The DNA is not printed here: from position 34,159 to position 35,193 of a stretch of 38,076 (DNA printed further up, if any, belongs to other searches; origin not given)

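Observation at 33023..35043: Glycosylase / DUF6884-like / PfkB-kinase module translationally chained onto parAB at the position usually held by mnmG-rsmG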

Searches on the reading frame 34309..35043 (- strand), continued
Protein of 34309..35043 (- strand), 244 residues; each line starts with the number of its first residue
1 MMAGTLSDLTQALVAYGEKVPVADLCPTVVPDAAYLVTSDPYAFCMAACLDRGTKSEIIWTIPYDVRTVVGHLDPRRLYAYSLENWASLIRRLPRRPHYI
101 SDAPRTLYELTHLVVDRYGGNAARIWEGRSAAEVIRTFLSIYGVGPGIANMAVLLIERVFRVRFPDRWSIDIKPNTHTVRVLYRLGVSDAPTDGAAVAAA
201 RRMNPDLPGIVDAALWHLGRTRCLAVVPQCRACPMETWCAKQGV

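Call 45: find_related_loci(query=A2, collection=metagenome_contigs, flank=6000)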
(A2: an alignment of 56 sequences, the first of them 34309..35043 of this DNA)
Query A2 (244 aa) in metagenome_contigs; peptide patterns used: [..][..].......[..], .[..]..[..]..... (x = any residue, [..] = any of these).
376 stretches matched a pattern; 219 encode a relative of the query (tblastn E <= 1e-3); the best 80 are kept; 80 distinct loci.
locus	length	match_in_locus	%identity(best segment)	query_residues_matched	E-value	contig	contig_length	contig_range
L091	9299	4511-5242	84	1-244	2e-136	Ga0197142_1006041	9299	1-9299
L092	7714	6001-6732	84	1-244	2e-136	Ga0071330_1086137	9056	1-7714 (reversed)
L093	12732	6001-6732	83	1-244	8e-134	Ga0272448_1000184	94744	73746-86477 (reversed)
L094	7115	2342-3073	82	1-244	4e-132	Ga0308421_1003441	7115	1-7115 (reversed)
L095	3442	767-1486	60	5-242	8e-99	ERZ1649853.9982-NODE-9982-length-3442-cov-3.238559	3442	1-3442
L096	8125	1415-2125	58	6-242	7e-96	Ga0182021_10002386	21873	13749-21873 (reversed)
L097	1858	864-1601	57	4-242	6e-100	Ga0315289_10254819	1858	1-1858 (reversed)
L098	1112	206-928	58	1-241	2e-102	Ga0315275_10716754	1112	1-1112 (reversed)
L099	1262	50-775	55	1-242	4e-101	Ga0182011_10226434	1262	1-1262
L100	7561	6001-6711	57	6-242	7e-93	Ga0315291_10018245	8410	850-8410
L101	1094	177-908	58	1-242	1e-100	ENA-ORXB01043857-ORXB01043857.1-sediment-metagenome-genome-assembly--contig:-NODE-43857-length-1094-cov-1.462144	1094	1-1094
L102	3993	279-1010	53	1-244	5e-93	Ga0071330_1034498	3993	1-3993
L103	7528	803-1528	57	1-242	2e-92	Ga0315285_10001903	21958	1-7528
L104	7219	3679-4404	55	1-242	7e-92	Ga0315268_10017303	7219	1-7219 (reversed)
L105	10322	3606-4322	59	6-242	6e-92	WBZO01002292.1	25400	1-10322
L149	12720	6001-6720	54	7-244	5e-81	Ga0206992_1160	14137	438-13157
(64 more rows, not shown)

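Call 55: search_protein_families(library=pfam, alignment_id=A4, max_evalue=0.00001)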
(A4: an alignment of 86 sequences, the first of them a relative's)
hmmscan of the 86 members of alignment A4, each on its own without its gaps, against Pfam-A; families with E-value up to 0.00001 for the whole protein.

A. member 1, L096:2636-3169:+ (178 aa): 0 families

B. families by the number of members that match (of 86 scanned): 80 families (the first 25 are shown)
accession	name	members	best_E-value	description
PF01555.25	N6_N4_Mtase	3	8.8e-48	DNA methylase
PF04851.21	ResIII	3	5.4e-18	Type III restriction enzyme, res subunit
PF06325.19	PrmA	2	1.7e-83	Ribosomal protein L11 methyltransferase (PrmA)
PF13177.12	DNA_pol3_delta2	2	6e-45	DNA polymerase III, delta subunit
PF12705.13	PDDEXK_1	2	1.2e-43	PD-(D/E)XK nuclease superfamily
PF01420.25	Methylase_S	2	3.1e-28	Type I restriction modification DNA specificity domain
PF13784.11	Fic_N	2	5.9e-25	Fic/DOC family N-terminal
PF02661.23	Fic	2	1.9e-22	Fic/DOC family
PF00583.31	Acetyltransf_1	2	3.8e-16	Acetyltransferase (GNAT) family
PF22608.2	DNAX_ATPase_lid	2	2.3e-14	DNA polymerase III clamp loader subunit, ATPase lid domain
PF12169.13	DNA_pol3_gamma3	2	9.4e-14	DNA polymerase III subunits gamma and tau domain III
PF00004.35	AAA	2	9.9e-14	ATPase family associated with various cellular activities (AAA)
PF00932.25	LTD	2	3e-10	Lamin Tail Domain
PF05175.20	MTS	2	6.9e-10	Methyltransferase small domain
PF01939.22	NucS_C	2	5.4e-08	Endonuclease NucS C-terminal domain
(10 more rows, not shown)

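Call 73: search_dna_similar(query=window:34309-35043:-, collection=plasmids, mode=protein, max_rows=15)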
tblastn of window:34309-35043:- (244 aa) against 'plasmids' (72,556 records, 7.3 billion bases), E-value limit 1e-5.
No match.

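Call 99: find_encoding_contigs(protein=P0217, flank=5000, max_places=3)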
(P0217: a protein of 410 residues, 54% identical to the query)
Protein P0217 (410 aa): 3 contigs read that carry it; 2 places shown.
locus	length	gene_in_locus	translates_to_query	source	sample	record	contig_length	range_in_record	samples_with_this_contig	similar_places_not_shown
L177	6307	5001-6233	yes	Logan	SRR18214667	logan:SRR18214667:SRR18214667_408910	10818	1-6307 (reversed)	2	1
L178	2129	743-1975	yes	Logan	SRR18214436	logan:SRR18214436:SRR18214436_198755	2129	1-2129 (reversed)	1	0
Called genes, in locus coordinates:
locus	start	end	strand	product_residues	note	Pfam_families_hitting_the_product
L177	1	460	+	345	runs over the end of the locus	PF02195:ParB_N (weak)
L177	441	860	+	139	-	-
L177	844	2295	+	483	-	PF00270:DEAD (weak), PF04851:ResIII (weak), PF00176:SNF2-rel_dom, PF16203:ERCC3_RAD25_C, PF00271:Helicase_C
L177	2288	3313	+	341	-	-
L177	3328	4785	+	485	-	PF04055:Radical_SAM (faint)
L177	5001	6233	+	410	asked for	PF21818:DUF6884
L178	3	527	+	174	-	?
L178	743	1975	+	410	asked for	PF21818:DUF6884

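Call 103: search_protein_representatives(alignment_id=A2)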
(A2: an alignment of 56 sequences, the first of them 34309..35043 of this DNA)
Query: 56 sequences, 244 profile positions. Proteins with E-value up to 0.001 (for the whole library): 1919; up to 1e-10: 844; up to 1e-30: 302. The best 150 are listed.
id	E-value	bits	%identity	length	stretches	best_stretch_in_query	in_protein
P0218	7.3e-118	408.7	-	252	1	5-243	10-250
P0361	2.4e-110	384.1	-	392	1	2-243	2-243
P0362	6.1e-108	376.2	-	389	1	7-240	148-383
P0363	8.3e-107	372.5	-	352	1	8-242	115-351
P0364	1.6e-103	361.8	-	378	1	9-241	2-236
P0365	9.4e-102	356.0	-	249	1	2-241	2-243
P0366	1.6e-101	355.3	-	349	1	3-243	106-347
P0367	2.9e-100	351.1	-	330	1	7-241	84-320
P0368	2.5e-96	338.2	-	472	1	4-242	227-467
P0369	4.7e-96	337.3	-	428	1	5-241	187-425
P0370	1.1e-95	336.0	-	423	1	5-242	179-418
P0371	1.1e-92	326.2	-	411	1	11-243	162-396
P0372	7.0e-92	323.7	-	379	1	4-241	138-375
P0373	3.9e-91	321.2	-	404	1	5-240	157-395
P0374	9.0e-91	320.0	-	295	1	10-241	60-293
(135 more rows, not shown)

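Call 105: search_protein_families(library=pfam, alignment_id=A6, max_evalue=0.001)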
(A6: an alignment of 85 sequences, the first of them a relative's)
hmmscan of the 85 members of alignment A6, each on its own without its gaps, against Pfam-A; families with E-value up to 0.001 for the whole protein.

A. member 1, P0361 (392 aa): 0 families

B. families by the number of members that match (of 85 scanned): 18 families
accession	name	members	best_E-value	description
PF21818.3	DUF6884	26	9e-49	Family of unknown function (DUF6884)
PF00730.31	HhH-GPD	19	1.9e-08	HhH-GPD superfamily base excision DNA repair protein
PF24698.1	DUF7662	11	1.2e-16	Domain of unknown function (DUF7662)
PF14267.11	DUF4357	4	1.1e-13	Domain of unknown function (DUF4357)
PF24706.1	DUF7669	3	2.2e-16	Domain of unknown function (DUF7669)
PF12773.13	DZR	2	1e-10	Double zinc ribbon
PF13240.11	Zn_Ribbon_1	2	1e-09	zinc-ribbon domain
PF12102.13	MrcB_N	1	4.5e-27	MrcB-like, N-terminal domain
PF01548.23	DEDD_Tnp_IS110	1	1.5e-20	Transposase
PF01381.28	HTH_3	1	1.3e-08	Helix-turn-helix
PF07728.20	AAA_5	1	1.3e-08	AAA domain (dynein-related subfamily)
PF12844.13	HTH_19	1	1.3e-06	Helix-turn-helix domain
PF13443.12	HTH_26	1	6.4e-06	Cro/C1-type HTH DNA-binding domain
PF20720.3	nSTAND3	1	4.7e-05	Novel STAND NTPase 3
PF13401.12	AAA_22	1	0.00012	AAA domain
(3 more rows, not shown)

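Call 106: search_protein_families(library=pfam, proteins=[L149:4531-5511:+, L149:5518-5976:+, L149:6820-8139:+, L149:8036-9562:+, L090:8763-9377:+, L090:9381-10376:+], max_evalue=0.001)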
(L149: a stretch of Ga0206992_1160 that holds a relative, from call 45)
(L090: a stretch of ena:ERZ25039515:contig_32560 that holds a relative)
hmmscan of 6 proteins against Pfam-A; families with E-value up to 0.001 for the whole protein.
L149:4531-5511:+ (327 aa): 1 family
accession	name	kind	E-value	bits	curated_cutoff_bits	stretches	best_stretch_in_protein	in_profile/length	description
PF00294.29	PfkB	-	3.5e-24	86.1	25.8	1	43-306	4-293/302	pfkB family carbohydrate kinase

L149:5518-5976:+ (153 aa): 2 families
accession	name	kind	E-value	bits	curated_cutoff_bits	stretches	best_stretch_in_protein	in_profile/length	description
PF05014.21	Nuc_deoxyrib_tr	-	2.2e-23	83.1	28.8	1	6-116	1-107/117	Nucleoside 2-deoxyribosyltransferase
PF15891.11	Nuc_deoxyri_tr2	-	7.3e-10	39.6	30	1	5-108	3-104/105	Nucleoside 2-deoxyribosyltransferase like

L149:6820-8139:+ (440 aa): 1 family
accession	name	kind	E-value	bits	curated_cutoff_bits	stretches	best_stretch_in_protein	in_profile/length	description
PF13391.12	HNH_2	-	0.0007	19.8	21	0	43-86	11-59/66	HNH endonuclease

L149:8036-9562:+ (509 aa): 0 families

L090:8763-9377:+ (205 aa): 2 families
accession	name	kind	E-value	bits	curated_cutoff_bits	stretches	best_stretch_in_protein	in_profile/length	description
PF03883.20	H2O2_YaaD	-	5.1e-13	49.5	29.6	1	29-182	41-187/236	Peroxide stress protein YaaA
PF21818.3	DUF6884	-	0.0006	20.4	30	0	70-131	17-76/135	Family of unknown function (DUF6884)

L090:9381-10376:+ (332 aa): 0 families
